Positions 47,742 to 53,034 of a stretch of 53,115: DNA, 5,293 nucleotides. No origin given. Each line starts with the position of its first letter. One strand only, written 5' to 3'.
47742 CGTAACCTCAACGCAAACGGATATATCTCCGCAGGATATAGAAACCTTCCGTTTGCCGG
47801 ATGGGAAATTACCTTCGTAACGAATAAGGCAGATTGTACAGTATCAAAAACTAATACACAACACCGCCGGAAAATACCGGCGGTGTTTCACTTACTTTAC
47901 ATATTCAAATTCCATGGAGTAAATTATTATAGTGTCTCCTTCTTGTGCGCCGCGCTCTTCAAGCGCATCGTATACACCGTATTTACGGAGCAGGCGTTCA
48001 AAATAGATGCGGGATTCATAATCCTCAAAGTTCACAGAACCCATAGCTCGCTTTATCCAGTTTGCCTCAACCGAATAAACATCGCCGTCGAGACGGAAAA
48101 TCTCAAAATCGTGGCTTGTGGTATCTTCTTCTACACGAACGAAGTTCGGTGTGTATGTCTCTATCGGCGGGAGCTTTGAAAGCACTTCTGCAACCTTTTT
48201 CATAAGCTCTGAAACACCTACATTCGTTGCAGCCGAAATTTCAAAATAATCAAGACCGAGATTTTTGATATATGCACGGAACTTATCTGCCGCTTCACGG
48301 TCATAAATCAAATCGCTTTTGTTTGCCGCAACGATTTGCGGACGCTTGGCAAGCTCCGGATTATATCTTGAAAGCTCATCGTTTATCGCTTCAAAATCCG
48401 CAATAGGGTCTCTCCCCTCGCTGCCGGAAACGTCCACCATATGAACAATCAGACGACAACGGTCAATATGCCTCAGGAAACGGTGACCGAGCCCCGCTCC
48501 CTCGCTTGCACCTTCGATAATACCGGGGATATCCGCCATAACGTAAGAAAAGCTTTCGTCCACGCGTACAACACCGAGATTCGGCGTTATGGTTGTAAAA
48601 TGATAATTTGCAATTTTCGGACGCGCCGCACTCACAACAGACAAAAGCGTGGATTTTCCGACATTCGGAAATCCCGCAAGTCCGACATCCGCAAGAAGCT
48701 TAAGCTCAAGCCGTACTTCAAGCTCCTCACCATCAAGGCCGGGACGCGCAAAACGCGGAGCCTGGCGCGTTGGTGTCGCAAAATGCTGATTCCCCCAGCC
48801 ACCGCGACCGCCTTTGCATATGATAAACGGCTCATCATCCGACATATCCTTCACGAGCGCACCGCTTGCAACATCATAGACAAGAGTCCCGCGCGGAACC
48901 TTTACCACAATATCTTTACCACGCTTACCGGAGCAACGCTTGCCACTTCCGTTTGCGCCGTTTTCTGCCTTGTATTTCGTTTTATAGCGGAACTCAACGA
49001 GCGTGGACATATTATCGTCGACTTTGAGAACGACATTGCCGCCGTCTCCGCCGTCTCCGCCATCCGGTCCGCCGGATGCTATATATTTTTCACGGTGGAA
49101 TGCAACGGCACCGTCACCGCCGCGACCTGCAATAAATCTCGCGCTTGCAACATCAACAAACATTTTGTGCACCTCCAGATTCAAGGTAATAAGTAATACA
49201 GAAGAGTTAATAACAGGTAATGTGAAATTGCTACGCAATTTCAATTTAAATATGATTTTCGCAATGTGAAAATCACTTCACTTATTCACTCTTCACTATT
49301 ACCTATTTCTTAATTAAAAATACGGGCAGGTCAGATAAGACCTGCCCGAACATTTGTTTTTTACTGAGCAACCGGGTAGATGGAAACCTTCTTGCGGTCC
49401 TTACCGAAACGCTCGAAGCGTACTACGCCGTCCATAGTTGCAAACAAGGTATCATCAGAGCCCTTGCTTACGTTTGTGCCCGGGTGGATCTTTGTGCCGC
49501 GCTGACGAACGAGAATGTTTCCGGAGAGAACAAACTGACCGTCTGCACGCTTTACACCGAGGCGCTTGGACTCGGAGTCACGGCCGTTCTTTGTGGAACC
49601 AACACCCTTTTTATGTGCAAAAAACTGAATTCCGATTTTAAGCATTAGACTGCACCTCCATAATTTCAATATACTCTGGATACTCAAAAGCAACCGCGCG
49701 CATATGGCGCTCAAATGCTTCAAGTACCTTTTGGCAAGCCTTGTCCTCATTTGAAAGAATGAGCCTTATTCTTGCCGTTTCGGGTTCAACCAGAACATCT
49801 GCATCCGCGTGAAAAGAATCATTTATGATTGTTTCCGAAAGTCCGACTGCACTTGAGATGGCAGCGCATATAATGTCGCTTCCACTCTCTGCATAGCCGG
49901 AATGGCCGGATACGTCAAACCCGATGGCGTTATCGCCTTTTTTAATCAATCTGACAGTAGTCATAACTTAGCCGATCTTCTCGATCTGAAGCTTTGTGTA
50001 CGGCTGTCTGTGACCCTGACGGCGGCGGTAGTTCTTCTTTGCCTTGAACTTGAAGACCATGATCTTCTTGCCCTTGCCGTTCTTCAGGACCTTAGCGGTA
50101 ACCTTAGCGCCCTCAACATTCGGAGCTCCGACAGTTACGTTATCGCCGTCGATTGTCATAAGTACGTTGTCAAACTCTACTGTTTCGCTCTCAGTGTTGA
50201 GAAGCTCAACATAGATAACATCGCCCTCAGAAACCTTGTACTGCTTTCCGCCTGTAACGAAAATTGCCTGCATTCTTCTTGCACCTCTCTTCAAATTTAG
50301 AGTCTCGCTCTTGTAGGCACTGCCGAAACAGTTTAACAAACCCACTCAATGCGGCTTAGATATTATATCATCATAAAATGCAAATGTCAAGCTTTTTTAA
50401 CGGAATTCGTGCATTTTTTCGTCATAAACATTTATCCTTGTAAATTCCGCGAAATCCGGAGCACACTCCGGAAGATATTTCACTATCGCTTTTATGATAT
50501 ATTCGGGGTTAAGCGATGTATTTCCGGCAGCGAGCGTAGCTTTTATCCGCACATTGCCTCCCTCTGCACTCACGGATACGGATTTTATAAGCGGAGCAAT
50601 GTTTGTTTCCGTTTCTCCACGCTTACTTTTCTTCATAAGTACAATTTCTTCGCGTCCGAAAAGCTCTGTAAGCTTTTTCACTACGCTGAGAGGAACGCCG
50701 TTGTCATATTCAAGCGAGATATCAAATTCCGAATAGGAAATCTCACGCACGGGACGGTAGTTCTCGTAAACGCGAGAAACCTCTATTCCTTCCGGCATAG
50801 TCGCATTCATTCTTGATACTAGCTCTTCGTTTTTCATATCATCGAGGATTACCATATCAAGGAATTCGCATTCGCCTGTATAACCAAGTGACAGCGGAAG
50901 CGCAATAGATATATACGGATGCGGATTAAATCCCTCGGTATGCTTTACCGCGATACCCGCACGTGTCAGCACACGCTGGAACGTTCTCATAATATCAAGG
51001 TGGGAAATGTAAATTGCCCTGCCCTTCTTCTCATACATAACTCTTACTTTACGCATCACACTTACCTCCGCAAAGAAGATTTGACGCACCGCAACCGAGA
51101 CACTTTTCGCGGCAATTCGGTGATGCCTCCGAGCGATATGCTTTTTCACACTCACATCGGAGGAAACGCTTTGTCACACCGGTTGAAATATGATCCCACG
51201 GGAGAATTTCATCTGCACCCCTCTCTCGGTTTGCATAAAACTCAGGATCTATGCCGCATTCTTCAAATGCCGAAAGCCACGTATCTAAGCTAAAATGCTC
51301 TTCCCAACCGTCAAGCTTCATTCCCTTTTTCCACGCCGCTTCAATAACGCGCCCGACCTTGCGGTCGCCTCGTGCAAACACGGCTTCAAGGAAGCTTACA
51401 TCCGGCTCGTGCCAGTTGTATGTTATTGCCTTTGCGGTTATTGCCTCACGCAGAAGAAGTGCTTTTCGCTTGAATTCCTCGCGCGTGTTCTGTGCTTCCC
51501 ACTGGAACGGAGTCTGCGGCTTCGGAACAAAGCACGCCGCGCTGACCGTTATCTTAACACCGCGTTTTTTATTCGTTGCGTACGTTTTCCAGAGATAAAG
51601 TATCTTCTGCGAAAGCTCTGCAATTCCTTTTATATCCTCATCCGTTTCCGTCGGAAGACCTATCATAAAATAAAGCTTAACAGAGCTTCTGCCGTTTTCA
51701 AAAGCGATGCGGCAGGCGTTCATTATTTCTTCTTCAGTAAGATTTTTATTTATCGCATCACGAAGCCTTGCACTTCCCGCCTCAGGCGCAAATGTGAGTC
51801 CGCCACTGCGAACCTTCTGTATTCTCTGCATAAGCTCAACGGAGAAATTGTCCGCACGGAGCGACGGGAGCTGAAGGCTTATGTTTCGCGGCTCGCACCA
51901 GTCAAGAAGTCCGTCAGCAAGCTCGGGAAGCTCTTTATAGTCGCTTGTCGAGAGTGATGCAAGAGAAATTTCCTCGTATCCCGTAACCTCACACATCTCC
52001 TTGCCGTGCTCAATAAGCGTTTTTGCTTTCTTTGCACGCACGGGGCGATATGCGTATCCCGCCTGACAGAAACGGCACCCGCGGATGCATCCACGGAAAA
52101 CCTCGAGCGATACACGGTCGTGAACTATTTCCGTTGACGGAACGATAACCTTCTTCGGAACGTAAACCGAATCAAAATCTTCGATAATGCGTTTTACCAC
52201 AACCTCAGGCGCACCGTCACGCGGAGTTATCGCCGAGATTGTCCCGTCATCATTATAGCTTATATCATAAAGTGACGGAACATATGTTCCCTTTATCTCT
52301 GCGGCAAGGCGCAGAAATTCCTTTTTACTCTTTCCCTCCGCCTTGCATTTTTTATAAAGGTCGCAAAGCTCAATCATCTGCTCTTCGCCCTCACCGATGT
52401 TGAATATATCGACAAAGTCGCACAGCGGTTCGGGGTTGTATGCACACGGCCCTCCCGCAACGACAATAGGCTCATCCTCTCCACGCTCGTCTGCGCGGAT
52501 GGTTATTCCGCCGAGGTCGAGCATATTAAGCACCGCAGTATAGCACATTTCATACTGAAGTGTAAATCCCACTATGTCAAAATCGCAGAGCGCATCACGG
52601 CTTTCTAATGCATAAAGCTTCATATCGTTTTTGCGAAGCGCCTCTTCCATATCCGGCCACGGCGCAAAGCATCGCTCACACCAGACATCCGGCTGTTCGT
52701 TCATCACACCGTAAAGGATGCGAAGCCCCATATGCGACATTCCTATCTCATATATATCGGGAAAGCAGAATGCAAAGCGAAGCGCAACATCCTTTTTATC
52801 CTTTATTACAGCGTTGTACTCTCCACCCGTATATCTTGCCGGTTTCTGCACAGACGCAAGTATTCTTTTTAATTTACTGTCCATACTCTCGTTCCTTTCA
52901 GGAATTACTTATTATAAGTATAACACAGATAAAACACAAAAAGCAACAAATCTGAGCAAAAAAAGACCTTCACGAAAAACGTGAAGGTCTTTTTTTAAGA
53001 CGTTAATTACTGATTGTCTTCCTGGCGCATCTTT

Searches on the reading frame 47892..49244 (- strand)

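Call 42: search_protein_families(library=pfam, proteins=[window:47892-49244:-], max_evalue=0.00001)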
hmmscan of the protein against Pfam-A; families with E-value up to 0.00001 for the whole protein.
window:47892-49244:- (450 aa): 4 families
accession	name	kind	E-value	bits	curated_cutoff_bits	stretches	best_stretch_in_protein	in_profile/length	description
PF01018.28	GTP1_OBG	-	4.2e-58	195.8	27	1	30-183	1-155/155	GTP1/OBG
PF01926.29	MMR_HSR1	-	5e-25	88.3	21.9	1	186-309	1-113/113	50S ribosome-binding GTPase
PF09269.16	DUF1967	-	1.4e-21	76.7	27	1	380-448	1-70/70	Domain of unknown function (DUF1967)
PF02421.24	FeoB_N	-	4.3e-11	43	27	1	187-272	3-88/156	Ferrous iron transport protein B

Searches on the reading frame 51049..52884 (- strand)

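Call 42: search_protein_families(library=pfam, proteins=[window:51049-52884:-], max_evalue=0.00001)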
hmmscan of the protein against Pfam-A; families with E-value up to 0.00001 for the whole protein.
window:51049-52884:- (611 aa): 2 families
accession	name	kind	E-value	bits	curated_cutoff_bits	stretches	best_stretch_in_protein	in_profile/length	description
PF19864.5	Radical_SAM_N2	-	2.8e-66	222.1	29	1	53-203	1-151/151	Radical SAM proteins, N-terminal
PF04055.27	Radical_SAM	-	1.6e-18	67.8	29.5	1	261-424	2-165/166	Radical SAM superfamily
